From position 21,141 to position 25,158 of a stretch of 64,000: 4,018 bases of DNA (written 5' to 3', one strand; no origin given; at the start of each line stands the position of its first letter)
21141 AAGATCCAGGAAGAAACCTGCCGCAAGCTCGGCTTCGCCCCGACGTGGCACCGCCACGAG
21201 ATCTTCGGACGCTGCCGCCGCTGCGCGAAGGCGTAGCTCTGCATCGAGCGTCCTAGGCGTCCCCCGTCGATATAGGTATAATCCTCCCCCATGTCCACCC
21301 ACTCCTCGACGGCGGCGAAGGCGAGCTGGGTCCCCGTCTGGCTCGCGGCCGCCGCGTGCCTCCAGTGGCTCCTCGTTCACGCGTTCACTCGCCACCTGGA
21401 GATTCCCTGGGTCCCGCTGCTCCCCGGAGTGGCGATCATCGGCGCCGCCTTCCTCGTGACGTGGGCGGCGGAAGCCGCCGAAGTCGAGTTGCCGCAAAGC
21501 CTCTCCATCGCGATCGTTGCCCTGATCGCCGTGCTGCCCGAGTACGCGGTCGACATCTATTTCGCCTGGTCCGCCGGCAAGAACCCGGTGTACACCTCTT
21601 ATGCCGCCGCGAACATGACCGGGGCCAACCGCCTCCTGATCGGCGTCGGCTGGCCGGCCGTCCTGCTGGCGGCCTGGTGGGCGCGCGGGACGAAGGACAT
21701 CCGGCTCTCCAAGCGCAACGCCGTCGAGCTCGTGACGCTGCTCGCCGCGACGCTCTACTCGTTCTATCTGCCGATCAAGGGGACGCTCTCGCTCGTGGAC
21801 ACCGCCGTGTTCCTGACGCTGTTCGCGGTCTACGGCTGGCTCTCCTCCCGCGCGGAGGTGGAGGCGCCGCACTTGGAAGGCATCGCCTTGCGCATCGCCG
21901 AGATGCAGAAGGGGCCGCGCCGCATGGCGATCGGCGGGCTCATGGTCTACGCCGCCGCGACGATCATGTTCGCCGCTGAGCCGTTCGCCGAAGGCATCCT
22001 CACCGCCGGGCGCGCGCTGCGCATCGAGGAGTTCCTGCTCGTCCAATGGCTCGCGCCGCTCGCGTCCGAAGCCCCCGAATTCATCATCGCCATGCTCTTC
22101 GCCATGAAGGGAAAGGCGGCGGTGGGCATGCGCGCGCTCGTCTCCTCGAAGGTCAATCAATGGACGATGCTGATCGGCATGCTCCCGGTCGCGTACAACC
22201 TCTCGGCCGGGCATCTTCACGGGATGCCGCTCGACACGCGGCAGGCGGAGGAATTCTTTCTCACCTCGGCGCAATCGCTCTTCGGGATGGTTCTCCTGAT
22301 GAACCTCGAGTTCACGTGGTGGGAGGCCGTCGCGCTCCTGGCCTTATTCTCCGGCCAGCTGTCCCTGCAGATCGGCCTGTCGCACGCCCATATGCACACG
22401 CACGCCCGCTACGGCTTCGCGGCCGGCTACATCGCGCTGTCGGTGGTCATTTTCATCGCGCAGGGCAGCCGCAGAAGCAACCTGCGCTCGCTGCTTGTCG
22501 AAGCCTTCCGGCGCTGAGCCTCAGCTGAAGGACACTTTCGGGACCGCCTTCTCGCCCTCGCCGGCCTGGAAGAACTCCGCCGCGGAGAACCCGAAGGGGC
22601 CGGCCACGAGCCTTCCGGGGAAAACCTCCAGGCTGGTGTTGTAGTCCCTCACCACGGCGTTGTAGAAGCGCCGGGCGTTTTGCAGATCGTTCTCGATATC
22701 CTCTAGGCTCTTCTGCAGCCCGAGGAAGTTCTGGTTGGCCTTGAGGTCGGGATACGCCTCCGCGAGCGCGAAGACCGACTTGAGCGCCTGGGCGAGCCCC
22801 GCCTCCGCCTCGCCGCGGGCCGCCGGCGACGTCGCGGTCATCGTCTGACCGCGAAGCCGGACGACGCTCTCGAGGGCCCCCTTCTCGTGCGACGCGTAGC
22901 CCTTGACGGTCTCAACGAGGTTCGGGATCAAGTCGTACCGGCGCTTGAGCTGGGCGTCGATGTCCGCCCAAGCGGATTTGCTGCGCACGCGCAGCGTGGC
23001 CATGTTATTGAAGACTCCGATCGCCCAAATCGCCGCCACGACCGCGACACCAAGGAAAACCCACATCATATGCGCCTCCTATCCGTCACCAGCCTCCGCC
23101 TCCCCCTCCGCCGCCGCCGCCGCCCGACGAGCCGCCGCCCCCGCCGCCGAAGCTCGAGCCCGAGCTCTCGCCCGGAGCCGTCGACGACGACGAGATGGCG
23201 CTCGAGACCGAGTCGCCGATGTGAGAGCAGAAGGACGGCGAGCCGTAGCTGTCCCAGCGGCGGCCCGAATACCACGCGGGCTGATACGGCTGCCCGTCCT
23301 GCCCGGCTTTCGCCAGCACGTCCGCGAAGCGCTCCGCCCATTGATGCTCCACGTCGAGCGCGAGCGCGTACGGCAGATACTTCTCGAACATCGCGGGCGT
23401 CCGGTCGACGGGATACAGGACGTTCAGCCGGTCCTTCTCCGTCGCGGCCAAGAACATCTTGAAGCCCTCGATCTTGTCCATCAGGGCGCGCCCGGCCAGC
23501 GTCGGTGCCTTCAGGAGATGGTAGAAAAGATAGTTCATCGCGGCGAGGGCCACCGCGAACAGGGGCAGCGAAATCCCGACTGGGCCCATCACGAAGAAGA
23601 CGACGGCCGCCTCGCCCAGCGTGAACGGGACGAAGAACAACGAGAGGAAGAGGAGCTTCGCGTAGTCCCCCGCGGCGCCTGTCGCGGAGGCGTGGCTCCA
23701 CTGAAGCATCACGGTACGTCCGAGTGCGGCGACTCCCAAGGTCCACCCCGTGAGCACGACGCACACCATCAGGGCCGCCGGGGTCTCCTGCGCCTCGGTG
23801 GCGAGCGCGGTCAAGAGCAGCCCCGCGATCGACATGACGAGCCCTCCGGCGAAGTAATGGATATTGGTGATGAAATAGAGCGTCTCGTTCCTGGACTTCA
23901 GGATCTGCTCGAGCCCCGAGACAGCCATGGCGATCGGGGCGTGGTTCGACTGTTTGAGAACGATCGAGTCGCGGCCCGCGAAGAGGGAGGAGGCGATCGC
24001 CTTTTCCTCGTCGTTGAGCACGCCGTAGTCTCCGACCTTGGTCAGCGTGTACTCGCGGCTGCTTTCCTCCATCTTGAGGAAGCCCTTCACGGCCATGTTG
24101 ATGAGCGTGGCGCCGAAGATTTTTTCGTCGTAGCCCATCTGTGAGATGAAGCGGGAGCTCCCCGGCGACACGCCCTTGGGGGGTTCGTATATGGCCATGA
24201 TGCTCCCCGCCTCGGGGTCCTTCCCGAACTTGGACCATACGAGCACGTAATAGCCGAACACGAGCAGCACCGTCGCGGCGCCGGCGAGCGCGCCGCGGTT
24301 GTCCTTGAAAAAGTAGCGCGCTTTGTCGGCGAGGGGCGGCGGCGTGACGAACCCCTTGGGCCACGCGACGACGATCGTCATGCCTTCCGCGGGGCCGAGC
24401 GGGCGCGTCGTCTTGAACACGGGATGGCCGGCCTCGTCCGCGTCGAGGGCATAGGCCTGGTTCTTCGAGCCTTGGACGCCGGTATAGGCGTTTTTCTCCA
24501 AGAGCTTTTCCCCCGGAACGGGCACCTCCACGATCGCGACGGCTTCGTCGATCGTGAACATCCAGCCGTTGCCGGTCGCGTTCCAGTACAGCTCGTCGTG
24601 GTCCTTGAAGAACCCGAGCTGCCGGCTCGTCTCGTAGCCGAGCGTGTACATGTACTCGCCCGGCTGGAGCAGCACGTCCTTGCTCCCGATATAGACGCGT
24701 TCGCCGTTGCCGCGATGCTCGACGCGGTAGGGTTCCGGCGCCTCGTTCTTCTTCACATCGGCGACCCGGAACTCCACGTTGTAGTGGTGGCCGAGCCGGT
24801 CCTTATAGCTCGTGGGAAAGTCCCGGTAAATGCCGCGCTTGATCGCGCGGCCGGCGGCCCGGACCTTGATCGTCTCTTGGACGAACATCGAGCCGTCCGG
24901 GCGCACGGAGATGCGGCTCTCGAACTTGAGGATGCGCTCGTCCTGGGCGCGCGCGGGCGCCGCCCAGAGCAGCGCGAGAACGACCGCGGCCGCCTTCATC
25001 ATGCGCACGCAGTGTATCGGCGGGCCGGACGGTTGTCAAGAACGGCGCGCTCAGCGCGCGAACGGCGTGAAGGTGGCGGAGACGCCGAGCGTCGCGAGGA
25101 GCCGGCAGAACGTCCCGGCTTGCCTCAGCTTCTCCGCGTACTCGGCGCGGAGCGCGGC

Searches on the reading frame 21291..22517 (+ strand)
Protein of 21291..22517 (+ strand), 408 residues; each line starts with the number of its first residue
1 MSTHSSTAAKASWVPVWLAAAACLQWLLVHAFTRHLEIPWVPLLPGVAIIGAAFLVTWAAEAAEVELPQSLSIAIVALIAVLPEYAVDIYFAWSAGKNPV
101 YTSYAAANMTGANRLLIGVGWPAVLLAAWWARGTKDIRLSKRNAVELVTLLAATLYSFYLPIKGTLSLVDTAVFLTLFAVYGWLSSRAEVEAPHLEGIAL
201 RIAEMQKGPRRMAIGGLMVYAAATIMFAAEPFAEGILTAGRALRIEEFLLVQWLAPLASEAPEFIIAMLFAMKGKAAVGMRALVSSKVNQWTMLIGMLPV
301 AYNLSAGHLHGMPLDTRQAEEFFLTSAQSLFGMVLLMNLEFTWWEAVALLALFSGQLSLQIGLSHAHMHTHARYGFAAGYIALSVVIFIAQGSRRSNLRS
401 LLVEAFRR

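Call 9: search_protein_families(library=pfam, proteins=[window:21291-22517:+], max_evalue=0.01)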
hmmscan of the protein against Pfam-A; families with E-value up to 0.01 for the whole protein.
window:21291-22517:+ (408 aa): 1 family
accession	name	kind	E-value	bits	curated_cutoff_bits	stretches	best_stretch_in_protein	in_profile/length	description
PF01699.29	Na_Ca_ex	-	2.9e-26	92.7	24.9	2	48-184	13-148/151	Sodium/calcium exchanger protein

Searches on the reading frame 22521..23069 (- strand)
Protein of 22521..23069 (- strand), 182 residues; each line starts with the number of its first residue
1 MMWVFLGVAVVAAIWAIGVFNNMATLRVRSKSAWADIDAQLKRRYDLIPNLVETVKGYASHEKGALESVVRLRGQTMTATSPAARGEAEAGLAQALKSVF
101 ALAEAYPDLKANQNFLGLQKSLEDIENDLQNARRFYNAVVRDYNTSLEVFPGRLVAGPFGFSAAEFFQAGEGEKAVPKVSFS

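Call 9: search_protein_families(library=pfam, proteins=[window:22521-23069:-], max_evalue=0.01)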
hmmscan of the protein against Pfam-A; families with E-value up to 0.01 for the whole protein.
window:22521-23069:- (182 aa): 1 family
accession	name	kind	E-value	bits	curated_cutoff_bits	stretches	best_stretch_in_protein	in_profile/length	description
PF04011.17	LemA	-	3.1e-57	193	26.2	1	33-181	1-149/149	LemA family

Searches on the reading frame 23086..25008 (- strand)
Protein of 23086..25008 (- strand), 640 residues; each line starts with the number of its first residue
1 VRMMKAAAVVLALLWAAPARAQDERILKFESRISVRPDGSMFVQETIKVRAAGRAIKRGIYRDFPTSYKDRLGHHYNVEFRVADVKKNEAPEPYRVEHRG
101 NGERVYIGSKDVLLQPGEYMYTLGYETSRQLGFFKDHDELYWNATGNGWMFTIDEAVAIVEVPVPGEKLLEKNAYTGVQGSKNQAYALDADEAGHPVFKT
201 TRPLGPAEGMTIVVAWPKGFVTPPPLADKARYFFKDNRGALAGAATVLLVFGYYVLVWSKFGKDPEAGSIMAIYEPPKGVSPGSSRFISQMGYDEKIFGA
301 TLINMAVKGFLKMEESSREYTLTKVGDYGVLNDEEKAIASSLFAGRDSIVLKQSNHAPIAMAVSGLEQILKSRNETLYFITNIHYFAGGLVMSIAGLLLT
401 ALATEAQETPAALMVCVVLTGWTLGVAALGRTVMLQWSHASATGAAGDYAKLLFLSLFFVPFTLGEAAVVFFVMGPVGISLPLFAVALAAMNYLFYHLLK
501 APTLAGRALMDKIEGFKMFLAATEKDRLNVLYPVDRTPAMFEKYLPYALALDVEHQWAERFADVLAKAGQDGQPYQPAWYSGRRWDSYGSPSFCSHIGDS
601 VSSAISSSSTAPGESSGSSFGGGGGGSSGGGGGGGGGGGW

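Call 9: search_protein_families(library=pfam, proteins=[window:23086-25008:-], max_evalue=0.01)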
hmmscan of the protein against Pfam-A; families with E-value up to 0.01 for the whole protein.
window:23086-25008:- (640 aa): 2 families
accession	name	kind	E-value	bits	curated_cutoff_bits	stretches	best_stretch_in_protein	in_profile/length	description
PF20990.2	DUF2207_C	-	3.6e-31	109.2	33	1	274-561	4-247/247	Predicted membrane protein (DUF2207) C-terminal domain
PF09972.14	DUF2207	-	8.6e-28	98.1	24.4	1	25-216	1-172/172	Predicted membrane protein (DUF2207) N-terminal domain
